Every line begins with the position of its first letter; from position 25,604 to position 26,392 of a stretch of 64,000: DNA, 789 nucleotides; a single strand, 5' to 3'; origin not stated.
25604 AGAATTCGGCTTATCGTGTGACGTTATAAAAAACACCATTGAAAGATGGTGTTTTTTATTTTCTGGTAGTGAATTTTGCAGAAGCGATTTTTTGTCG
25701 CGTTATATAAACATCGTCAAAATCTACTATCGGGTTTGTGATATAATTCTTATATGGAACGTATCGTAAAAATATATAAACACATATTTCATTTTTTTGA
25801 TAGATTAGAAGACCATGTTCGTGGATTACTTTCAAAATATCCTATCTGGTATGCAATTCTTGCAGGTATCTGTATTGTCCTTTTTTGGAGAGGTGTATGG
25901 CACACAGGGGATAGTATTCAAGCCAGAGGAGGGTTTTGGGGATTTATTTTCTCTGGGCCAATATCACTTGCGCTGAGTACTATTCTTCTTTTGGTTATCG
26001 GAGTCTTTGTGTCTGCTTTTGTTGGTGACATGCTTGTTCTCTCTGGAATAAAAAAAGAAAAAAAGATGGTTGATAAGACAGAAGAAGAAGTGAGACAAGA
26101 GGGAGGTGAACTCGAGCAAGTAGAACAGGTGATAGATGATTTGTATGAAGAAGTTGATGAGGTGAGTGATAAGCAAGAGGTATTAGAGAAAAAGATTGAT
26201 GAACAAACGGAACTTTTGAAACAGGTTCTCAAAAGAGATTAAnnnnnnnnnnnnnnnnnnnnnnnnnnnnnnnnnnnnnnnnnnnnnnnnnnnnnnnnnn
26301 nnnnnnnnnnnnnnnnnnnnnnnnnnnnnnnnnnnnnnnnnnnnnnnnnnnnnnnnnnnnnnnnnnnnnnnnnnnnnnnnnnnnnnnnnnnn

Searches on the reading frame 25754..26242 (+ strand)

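Call 62: search_protein_families(library=pfam, proteins=[window:25754-26242:+], max_evalue=0.01)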
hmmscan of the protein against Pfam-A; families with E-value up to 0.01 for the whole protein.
window:25754-26242:+ (162 aa): 2 families
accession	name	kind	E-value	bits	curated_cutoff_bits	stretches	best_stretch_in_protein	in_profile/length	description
PF14584.11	DUF4446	-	0.0038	17.7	27.4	1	80-160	2-80/150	Protein of unknown function (DUF4446)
PF18169.6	SLATT_6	-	0.0099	15.9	27.1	0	70-156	41-125/176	SMODS and SLOG-associating 2TM effector domain 6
